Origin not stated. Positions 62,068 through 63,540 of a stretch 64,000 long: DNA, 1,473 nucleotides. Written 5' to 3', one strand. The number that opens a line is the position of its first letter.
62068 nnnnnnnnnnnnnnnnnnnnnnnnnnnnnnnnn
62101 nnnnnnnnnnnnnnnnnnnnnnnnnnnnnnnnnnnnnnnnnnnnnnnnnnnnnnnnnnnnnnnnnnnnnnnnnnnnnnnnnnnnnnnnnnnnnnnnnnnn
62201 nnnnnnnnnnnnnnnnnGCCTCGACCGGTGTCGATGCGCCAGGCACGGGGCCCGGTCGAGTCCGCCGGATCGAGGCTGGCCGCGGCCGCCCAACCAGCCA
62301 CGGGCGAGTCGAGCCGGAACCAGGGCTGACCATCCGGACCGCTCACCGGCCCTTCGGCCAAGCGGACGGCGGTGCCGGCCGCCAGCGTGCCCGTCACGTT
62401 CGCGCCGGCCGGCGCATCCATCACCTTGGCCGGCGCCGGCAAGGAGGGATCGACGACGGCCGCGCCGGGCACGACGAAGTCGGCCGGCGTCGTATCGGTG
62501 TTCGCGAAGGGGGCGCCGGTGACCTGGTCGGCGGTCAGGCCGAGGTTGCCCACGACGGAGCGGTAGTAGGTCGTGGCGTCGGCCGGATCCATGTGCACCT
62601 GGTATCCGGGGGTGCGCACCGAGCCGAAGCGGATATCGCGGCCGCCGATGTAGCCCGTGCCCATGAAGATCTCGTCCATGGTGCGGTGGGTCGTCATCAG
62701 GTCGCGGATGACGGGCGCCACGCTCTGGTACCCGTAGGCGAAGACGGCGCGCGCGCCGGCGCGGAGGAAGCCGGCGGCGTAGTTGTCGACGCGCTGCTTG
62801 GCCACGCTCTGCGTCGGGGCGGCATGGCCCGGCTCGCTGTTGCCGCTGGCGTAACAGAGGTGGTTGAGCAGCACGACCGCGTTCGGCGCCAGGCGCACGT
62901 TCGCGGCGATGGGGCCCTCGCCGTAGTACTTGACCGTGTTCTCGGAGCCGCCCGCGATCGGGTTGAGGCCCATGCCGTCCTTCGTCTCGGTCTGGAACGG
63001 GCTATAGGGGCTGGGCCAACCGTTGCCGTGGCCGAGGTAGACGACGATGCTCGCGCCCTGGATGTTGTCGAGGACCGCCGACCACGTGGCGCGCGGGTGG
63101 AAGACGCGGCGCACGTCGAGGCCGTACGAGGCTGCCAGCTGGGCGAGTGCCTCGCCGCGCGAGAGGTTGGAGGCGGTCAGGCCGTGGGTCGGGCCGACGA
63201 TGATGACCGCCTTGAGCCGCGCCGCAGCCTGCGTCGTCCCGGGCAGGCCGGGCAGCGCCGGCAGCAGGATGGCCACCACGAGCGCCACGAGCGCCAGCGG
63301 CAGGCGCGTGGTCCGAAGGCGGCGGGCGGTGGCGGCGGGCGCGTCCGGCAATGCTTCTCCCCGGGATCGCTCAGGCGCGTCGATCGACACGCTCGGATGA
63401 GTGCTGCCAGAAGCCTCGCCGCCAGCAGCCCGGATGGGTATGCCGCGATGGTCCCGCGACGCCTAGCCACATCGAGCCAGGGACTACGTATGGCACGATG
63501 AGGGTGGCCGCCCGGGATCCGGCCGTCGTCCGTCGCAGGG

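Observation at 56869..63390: Two adjacent giant secreted paralogs: same FlgD-Ig/'FSPNGDG' tail, different catalytic heads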

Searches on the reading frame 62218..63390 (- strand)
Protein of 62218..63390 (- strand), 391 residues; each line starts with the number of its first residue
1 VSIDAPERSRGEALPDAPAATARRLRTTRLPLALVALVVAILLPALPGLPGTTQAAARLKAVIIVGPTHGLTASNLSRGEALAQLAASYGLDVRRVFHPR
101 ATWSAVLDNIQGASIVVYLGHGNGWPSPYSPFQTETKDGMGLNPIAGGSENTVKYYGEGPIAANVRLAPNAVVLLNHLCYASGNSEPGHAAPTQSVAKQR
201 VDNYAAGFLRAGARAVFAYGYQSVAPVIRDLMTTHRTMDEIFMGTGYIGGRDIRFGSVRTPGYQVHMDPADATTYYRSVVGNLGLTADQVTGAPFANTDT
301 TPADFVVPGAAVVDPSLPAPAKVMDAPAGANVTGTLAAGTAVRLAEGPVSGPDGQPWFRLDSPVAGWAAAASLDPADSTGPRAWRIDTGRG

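Call 6: search_protein_families(library=pfam, proteins=[window:62218-63390:-], max_evalue=10)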
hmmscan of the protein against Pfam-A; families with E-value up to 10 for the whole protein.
seq(391 aa): 0 families

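Call 9: find_homologous_proteins(query=window:62218-63390:-, max_evalue=0.001)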
Query seq(391 aa) (391 aa): 1957 proteins with E <= 0.001 among 8000 candidates; the best 120 are listed.
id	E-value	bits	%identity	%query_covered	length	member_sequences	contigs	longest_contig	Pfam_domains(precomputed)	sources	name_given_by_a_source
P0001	3.3e-142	492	64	92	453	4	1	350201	-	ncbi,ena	-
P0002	3.9e-140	485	74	75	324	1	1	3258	-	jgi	jgi:hypothetical protein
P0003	1.1e-136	474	69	83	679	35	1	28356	PF13860.13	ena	-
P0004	3.7e-134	466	67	83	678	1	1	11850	PF13860.13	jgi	jgi:flagellar hook assembly protein FlgD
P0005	7.3e-103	363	67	66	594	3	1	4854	PF13585.13,PF13860.13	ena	-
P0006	2.2e-96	341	68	59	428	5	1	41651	PF13860.13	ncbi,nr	ncbi:MAG: hypothetical protein H0X16_00655 [Chloroflexi bacterium]|nr:hypothetical protein [Chlorofl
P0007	2.0e-93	332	58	73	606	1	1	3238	PF13860.13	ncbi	-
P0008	8.0e-91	323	60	60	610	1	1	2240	PF13585.13,PF13860.13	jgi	jgi:flagellar hook assembly protein FlgD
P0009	1.0e-90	323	58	64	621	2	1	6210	PF13860.13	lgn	-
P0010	3.6e-88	314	61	62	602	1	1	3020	PF13860.13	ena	-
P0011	6.5e-88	313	51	78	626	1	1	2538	PF13860.13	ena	-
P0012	2.2e-86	308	60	63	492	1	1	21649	PF18370.8,PF00041.28,PF19077.7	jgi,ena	-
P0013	2.2e-86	308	54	75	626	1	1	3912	PF13585.13,PF13860.13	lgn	-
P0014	3.2e-86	308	53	73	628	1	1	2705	PF13585.13,PF13860.13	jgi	jgi:flagellar hook assembly protein FlgD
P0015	7.4e-86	307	50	83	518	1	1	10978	PF04122.18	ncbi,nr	ncbi:MAG TPA: cell wall-binding repeat-containing protein, partial [Candidatus Limnocylindrales bact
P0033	8.0e-82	293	55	69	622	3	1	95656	PF18370.8,PF25833.1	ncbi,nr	ncbi:MAG TPA: hypothetical protein VM305_04820 [Candidatus Limnocylindrales bacterium]|nr:hypothetic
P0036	1.3e-81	293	49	85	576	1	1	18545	PF04122.18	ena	-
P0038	1.8e-81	292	49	84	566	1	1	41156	PF04122.18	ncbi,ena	-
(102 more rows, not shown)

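Call 45: search_protein_families(library=pfam, proteins=[P0036, P0038, P0012, P0033], max_evalue=0.001)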
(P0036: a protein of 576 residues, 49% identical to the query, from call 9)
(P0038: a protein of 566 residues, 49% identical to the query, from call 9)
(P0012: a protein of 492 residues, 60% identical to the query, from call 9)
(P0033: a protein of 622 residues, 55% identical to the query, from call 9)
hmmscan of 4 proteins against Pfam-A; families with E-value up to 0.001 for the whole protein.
P0036 (576 aa): 2 families
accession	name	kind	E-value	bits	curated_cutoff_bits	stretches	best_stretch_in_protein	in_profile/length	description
PF04122.17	CW_binding_2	-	1.6e-17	64.2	24.9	1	479-566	1-72/73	Cell wall binding domain 2 (CWB2)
PF13585.12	CHU_C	-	0.00049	20.6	27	0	384-454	6-72/86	CHU_C Type IX secretion signal domain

P0038 (566 aa): 1 family
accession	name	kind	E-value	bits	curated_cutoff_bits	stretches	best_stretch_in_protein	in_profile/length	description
PF04122.17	CW_binding_2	-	1.7e-17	64.2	24.9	1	469-556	1-72/73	Cell wall binding domain 2 (CWB2)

P0012 (492 aa): 3 families
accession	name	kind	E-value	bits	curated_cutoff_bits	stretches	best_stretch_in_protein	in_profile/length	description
PF18370.7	RGI_lyase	-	9.1e-08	32.8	27.8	0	419-472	19-72/86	Rhamnogalacturonan I lyases beta-sheet domain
PF19077.6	Big_13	-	9.9e-07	29.6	27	0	347-380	60-94/102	Bacterial Ig-like domain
PF00041.27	fn3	-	1.4e-05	25.7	25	0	405-483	2-81/84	Fibronectin type III domain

P0033 (622 aa): 2 families
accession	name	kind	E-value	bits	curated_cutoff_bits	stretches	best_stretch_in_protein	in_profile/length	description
PF18370.7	RGI_lyase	-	1.3e-13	51.6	27.8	1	437-514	9-84/86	Rhamnogalacturonan I lyases beta-sheet domain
PF19077.6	Big_13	-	4.3e-05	24.4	27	0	477-515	60-100/102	Bacterial Ig-like domain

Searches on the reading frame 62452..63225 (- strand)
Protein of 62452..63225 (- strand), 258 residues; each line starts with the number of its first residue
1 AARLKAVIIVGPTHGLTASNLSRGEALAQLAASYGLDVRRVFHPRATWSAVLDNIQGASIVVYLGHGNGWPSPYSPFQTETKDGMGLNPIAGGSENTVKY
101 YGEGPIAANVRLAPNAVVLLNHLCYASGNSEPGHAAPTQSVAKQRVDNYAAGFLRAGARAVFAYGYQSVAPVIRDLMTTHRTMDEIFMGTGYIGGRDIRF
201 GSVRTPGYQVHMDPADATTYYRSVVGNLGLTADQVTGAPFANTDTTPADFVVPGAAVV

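Call 17: predict_structure(alignment_id=A1)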
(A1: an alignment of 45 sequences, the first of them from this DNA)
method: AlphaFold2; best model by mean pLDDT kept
length: 258 residues; sequences in the alignment: 45
mean_pLDDT: 91.6   pTM: 0.89
mean pLDDT of the five models: 91.6, 91.3, 90.9, 90.7, 90.3
residues with pLDDT >= 90: 212; 70-90: 24; 50-70: 6; < 50: 16
segments of 3 or more residues with pLDDT < 50: 241-246, 249-258
pLDDT, mean of each block of 10 residues (from residue 1): 91 97 98 97 99 98 95 91 97 97 98 98 92 92 98 98 95 96 95 89 98 93 98 83 48 41
secondary structure, 60 per line:
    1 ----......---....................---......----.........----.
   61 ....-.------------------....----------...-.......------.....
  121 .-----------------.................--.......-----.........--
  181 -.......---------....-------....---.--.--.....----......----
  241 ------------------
elements in order: E5-10 H14-33 E37-42 H48-55 E60-64 E85-88 E99-101 H103-109 E116-121 H139-155 E158-164 H170-178 H183-188 E198-201 E209-212 E222-226 H232-236

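Call 21: fold_search(model_id=the predicted structure, library=pdb)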
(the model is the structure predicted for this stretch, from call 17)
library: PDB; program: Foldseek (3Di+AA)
matches with E <= 10: 1306; with E <= 0.001: 2
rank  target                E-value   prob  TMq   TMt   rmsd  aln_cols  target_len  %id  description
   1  8d9f_A                2.1e-04  1.00  0.41  0.18   6.1       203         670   14  gRAMP-TPR-CHAT (Craspase) (released 2023-06-14)
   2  6n9j_B                3.2e-04  0.99  0.35  0.27   6.2       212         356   12  X-ray structure of a secreted C11 cysteine protease from Bacteroides thetaiotaomicron in complex with an irreversible  (released 2019-12-11)
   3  8tl0_I                1.0e-03  1.00  0.40  0.24   5.6       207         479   14  Structure of activated SAVED-CHAT filament (released 2024-03-06)
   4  6nag_A                3.0e-03  0.94  0.38  0.30   8.8       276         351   10  X-ray structure of a secreted C11 cysteine protease from Bacteroides thetaiotaomicron "iotapain (released 2019-12-11)
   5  6nag_B                4.6e-03  0.89  0.37  0.29   8.9       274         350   10  X-ray structure of a secreted C11 cysteine protease from Bacteroides thetaiotaomicron "iotapain (released 2019-12-11)
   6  7x8a_D                5.6e-03  0.98  0.36  0.16   6.2       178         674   13  Cryo-EM structure of a bacterial protein complex (released 2022-11-16)
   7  5fby_A                5.6e-03  0.97  0.36  0.21   8.3       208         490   17  Crystal structure of ctSPD (released 2016-03-30)
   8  5veg_B                7.2e-03  0.99  0.30  0.47   5.7       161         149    9  Structure of a Short-Chain Flavodoxin Associated with a Non-Canonical PDU Bacterial Microcompartment (released 2017-10-11)
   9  5veg_A                7.2e-03  0.96  0.29  0.45   5.6       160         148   12  Structure of a Short-Chain Flavodoxin Associated with a Non-Canonical PDU Bacterial Microcompartment (released 2017-10-11)
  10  5lji_A                9.2e-03  0.98  0.31  0.48   5.2       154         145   14  Streptococcus pneumonia TIGR4 flavodoxin: structural and biophysical characterization of a novel drug target (released 2016-08-31)
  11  2amj_A                1.4e-02  0.87  0.31  0.41   8.8       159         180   18  Crystal Structure of Modulator of Drug Activity B from Escherichia coli O157:H7 (released 2006-07-18)
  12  7fql_E                1.4e-02  0.85  0.42  0.41   8.3       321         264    9  Crystal Structure of human Legumain in complex with (2S)-N-[(1S)-3-amino-1-cyano-3-oxopropyl]-1-[1-[4-[(2,4-difluoroph (released 2023-10-11)
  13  1zwk_A                1.4e-02  0.84  0.22  0.31   8.0       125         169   14  Structure of WrbA from Pseudomonas aeruginosa (released 2005-06-14)
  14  3f6r_A                1.7e-02  0.95  0.24  0.39   5.9       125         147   14  Desulfovibrio desulfuricans (ATCC 29577) oxidized flavodoxin (released 2009-06-09)
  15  7wr4_C                1.7e-02  0.63  0.37  0.39   8.4       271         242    9  Crystal structure of OspC3-calmodulin-caspase-4 complex (released 2023-01-25)
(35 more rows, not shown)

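Call 22: search_solved_structures(query=A1, max_evalue=10, show_alignments=3)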
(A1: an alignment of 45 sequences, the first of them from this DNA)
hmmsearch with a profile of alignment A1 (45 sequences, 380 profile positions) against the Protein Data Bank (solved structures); distinct sequences matched with E-value up to 10: 13.
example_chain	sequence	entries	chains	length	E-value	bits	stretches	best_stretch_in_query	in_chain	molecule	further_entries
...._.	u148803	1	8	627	5e-05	26.1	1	294-377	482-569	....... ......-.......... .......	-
8pn3_A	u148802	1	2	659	5.1e-05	26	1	294-377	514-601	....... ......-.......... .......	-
8pmu_A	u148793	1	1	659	5.1e-05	26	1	294-377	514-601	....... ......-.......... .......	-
1k85_A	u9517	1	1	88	0.00036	23.2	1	294-378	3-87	CHITINASE A1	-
7r28_A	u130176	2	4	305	0.15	14.6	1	250-349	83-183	EGI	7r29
9f0m_A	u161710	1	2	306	0.15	14.6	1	250-349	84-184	cellulase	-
7r2d_A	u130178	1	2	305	0.17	14.4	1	250-348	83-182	EGI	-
9f0n_A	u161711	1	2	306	0.18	14.4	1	250-348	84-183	cellulase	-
7r2a_A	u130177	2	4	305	0.18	14.4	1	250-348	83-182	EGI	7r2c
1gzj_A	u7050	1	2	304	0.19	14.3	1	250-348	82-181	EGI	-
6vga_A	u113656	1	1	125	0.27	13.8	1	40-89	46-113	De novo designed protein RO2_1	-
1h1n_A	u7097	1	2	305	0.48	13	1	250-345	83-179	ENDO TYPE CELLULASE ENGI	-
6c2u_A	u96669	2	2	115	1.1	11.9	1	39-83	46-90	phosphate-loop protein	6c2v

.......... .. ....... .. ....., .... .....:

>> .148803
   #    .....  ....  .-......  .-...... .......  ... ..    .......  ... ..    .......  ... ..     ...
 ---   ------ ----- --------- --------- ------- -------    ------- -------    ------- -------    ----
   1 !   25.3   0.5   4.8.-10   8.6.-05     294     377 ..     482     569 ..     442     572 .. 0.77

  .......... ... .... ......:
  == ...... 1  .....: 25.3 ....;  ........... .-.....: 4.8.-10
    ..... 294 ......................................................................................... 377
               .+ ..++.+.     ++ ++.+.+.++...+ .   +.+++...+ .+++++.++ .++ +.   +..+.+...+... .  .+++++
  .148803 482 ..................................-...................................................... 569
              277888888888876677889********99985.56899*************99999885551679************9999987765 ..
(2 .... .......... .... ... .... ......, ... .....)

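Call 25: fold_search(model_id=the predicted structure, library=viral)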
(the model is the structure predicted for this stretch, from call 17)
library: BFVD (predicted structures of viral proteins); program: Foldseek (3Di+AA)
matches with E <= 10: 513; with E <= 0.001: 2
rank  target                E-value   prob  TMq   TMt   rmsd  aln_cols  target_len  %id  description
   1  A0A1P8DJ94            6.3e-04  1.00  0.36  0.35   5.2       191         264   14  (no name in the UniProt tables at hand)
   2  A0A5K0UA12            9.7e-04  0.98  0.40  0.45  10.2       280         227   11  Metacaspase-like (Fragment) [Yasminevirus sp. GU-2018]
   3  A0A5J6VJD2            2.1e-03  1.00  0.37  0.46   4.4       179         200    9  Caspase domain protein [Megaviridae environmental sample]
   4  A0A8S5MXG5            2.2e-03  0.85  0.32  0.27  12.8       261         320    9  Uncharacterized protein [Myoviridae sp. ctWaE18]
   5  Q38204                2.1e-02  0.21  0.27  0.28  11.7       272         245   10  DNA (cytosine-5-)-methyltransferase [Halobacterium phage phiH]
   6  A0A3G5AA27            3.0e-02  0.21  0.23  0.13  11.8       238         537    9  Uncharacterized protein [Homavirus sp.]
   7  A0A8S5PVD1            3.0e-02  0.20  0.23  0.12  12.1       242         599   13  Cytosine-specific methyltransferase [Siphoviridae sp. ct0yh16]
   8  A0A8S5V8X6            3.0e-02  0.16  0.25  0.13  12.3       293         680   10  DNA (cytosine-5-)-methyltransferase [Caudovirales sp. ctCpR1]
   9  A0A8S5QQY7            3.2e-02  0.60  0.31  0.39   7.9       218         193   13  Multimeric flavodoxin WrbA [Myoviridae sp. ctgXL3]
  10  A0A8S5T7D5            4.1e-02  0.28  0.21  0.31   7.7       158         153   14  Nucleoside 2-deoxyribosyltransferase [Siphoviridae sp. ctxMM9]
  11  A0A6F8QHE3            4.1e-02  0.16  0.24  0.15  11.2       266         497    9  Large protein (Fragment) [Barley aphid-associated RNA virus 2]
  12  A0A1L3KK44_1          4.3e-02  0.15  0.22  0.07  12.1       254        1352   10  RdRp [Hubei virga-like viurs 8]
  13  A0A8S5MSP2            5.2e-02  0.69  0.33  0.21   7.6       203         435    7  Endopeptidase tail [Siphoviridae sp. ct8Ri8]
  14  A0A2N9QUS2            5.9e-02  0.57  0.26  0.29   5.2       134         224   11  (no name in the UniProt tables at hand)
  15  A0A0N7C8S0            6.3e-02  0.60  0.25  0.25   6.8       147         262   17  (no name in the UniProt tables at hand)
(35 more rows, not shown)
